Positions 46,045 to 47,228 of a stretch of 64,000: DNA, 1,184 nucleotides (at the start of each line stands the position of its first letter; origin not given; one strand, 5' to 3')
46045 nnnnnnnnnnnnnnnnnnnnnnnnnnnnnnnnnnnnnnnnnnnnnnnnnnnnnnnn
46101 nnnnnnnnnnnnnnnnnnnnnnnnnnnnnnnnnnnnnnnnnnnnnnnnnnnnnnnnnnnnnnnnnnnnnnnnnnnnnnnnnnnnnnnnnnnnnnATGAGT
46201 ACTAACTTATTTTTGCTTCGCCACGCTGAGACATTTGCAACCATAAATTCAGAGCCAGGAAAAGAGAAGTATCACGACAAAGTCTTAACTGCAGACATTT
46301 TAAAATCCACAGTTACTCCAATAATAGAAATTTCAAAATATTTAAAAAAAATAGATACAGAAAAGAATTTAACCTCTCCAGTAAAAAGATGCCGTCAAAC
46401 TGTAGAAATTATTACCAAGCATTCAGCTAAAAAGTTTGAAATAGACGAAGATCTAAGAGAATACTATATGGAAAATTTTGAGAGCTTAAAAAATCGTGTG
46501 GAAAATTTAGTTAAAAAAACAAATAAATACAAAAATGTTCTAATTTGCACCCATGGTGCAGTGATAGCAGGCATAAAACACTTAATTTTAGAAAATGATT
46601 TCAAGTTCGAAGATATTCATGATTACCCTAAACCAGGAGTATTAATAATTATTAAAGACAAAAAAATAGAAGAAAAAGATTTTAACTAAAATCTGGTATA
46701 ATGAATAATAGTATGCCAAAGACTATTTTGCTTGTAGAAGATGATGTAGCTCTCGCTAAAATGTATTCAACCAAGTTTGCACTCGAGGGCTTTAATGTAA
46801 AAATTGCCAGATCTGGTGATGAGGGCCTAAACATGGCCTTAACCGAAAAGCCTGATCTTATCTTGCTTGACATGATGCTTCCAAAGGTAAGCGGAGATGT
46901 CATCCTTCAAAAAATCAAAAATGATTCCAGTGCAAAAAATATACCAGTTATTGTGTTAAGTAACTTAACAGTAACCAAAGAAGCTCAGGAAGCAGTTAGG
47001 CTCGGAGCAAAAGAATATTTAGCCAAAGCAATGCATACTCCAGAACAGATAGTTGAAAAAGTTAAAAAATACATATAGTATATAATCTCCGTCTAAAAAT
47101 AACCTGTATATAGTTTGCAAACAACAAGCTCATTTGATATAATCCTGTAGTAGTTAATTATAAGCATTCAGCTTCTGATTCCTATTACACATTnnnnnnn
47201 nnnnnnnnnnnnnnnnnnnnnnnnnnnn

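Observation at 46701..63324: A 16-kb co-directional glycan operon behind one strong promoter, immediately downstream of an orphan receiver-only response regulator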

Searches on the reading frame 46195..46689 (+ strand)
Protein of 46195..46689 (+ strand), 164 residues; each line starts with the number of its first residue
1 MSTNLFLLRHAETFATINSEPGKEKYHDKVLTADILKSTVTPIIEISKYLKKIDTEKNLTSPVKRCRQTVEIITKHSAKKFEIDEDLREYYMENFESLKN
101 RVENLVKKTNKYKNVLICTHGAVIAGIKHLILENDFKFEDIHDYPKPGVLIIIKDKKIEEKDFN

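Call 5: search_protein_families(library=pfam, proteins=[window:46195-46689:+], max_evalue=0.01)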
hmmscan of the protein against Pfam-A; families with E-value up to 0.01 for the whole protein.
window:46195-46689:+ (164 aa): 1 family
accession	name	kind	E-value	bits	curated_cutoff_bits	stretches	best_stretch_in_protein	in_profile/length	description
PF00300.27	His_Phos_1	-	8.3e-14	52.1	21.7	2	5-99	1-89/194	Histidine phosphatase superfamily (branch 1)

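Call 93: search_protein_families(library=ncbifam, proteins=[window:46195-46686:+], max_evalue=0.001)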
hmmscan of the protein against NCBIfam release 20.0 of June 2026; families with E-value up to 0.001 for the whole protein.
window:46195-46686:+ (164 aa): 8 families
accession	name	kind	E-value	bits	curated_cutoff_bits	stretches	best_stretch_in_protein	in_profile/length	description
TIGR03162.1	ribazole_cobC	equivalog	2.9e-12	46.4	162.9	1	6-97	2-86/176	alpha-ribazole phosphatase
NF038349.1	dPGM_arch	equivalog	4.7e-10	39.7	225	1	45-90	36-81/194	2,3-diphosphoglycerate-dependent phosphoglycerate mutase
NF011580.0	PRK15004.1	equivalog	4.3e-07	30.1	250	1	4-96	2-88/203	adenosylcobalamin/alpha-ribazole phosphatase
TIGR03848.1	MSMEG_4193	subfamily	1.6e-06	27.7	203.85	1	45-90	37-82/204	MSMEG_4193 family putative phosphomutase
TIGR00249.1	sixA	equivalog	8.1e-06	25.8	74.5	1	4-126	2-113/154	phosphohistidine phosphatase SixA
NF005567.0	PRK07238.1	equivalog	8.2e-06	25.4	326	1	2-97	177-267/378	bifunctional RNase H/acid phosphatase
NF002901.0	PRK03482.1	equivalog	2.7e-05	23.9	261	1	5-117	4-108/215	2,3-diphosphoglycerate-dependent phosphoglycerate mutase GpmB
NF052459.1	OxoGTPPhMutT1Mycb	equivalog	0.00063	18.9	475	1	63-127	186-248/292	8-oxo-(d)GTP phosphatase MutT1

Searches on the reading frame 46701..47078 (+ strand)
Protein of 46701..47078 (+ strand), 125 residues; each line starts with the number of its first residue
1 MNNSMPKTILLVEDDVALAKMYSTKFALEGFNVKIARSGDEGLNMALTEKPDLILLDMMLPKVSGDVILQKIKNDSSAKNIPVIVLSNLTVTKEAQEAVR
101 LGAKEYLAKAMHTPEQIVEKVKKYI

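Call 4: search_protein_families(library=pfam, proteins=[window:46701-47078:+], max_evalue=0.01)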
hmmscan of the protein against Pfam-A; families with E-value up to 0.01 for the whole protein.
window:46701-47078:+ (125 aa): 1 family
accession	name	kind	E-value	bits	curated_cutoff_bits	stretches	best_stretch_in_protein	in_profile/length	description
PF00072.30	Response_reg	-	1e-21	77.6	30.2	1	9-121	1-110/111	Response regulator receiver domain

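Call 19: search_protein_families(library=ncbifam, proteins=[window:46713-47075:+], max_evalue=0.01)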
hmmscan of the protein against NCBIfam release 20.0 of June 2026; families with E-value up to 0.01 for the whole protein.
window:46713-47075:+ (121 aa): 97 families (the best 25 are shown)
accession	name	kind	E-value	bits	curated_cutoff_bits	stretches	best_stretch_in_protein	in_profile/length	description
TIGR02154.1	PhoB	equivalog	1.9e-21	76.4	296.2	1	1-118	1-117/226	phosphate regulon transcriptional regulator PhoB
NF045944.1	ResRegRpaBCyano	equivalog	4.2e-20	72.1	330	1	6-108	1-100/229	response regulator transcription factor RpaB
NF007135.0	PRK09581.1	equivalog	1.5e-19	70.1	474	1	3-108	3-108/457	PleD family two-component system response regulator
NF040689.1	MtrAB_MtrA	equivalog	3.3e-19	69.1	300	1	5-118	1-110/219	MtrAB system response regulator MtrA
NF045717.1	DVU0259_DivK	exception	7.3e-18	64.8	160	1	1-119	1-114/117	DVU0259 family response regulator domain-containing protein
NF053854.1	RespRegPhoBBctds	equivalog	8.2e-18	64.6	270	1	5-109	1-104/225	two-component system response regulator PhoB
NF045505.1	RR_RssB_Pseudo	equivalog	6.6e-17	61.6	700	1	4-108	7-109/394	two-component system response regulator RssB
NF041733.1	resp_reg_CseB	equivalog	2.5e-16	59.8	350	1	4-110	2-105/228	two-component system response regulator CseB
NF008469.0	PRK11361.1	equivalog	2.6e-16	59.4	714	1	3-108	5-108/461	acetoacetate metabolism transcriptional regulator AtoC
NF045991.1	RespRegCtrARhodob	equivalog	5.8e-16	58.9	350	1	5-113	3-109/224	response regulator transcription factor CtrA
NF040534.1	resp_reg_YycF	equivalog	7.1e-16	58.2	340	1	3-118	1-112/231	response regulator YycF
TIGR01387.1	cztR_silR_copR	subfamily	9.9e-16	58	279.2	1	5-113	1-107/218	heavy metal response regulator transcription factor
NF041946.1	LuxO_transreg_Vib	equivalog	9.9e-16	57.6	800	1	7-107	1-99/463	quorum-sensing sigma-54 dependent transcriptional regulator LuxO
NF007969.0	PRK10693.1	equivalog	1e-15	57.6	329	1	3-118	8-121/337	two-component system response regulator RssB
NF047465.1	hybrid_HK_LvrA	exception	1.1e-15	56.7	1200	1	4-120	469-583/819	hybrid histidine kinase/response regulator LvrA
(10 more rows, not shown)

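Call 77: find_related_loci(query=window:46713-47075:+, collection=metagenome_contigs, flank=6000)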
Query window:46713-47075:+ (121 aa) in metagenome_contigs; peptide patterns used: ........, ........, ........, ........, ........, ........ (x = any residue, [..] = any of these).
571 stretches matched a pattern; 171 encode a relative of the query (tblastn E <= 1e-3); the best 80 are kept; 80 distinct loci.
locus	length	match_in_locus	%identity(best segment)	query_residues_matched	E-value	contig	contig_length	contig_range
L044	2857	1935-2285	43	2-118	1e-25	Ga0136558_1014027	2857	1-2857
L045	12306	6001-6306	44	4-106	5e-21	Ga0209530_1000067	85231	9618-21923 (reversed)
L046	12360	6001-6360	40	3-121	4e-20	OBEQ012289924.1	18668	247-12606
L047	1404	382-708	38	1-111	1e-19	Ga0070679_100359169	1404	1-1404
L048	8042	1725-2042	45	5-111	2e-19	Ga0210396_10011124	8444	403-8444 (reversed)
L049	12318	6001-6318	45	5-111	2e-19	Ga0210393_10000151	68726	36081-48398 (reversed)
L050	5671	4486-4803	45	5-111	2e-19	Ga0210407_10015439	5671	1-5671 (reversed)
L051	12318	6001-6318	45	5-111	2e-19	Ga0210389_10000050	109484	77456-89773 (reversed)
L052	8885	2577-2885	42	3-106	3e-19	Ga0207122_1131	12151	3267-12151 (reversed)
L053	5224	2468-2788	43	5-112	3e-19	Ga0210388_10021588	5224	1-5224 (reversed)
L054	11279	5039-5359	43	5-112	3e-19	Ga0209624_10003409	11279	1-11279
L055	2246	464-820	44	5-117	5e-19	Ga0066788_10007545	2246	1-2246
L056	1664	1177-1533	44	5-117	5e-19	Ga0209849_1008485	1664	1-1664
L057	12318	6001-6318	40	1-106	8e-19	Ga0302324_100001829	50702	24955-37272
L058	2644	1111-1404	40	5-105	7e-19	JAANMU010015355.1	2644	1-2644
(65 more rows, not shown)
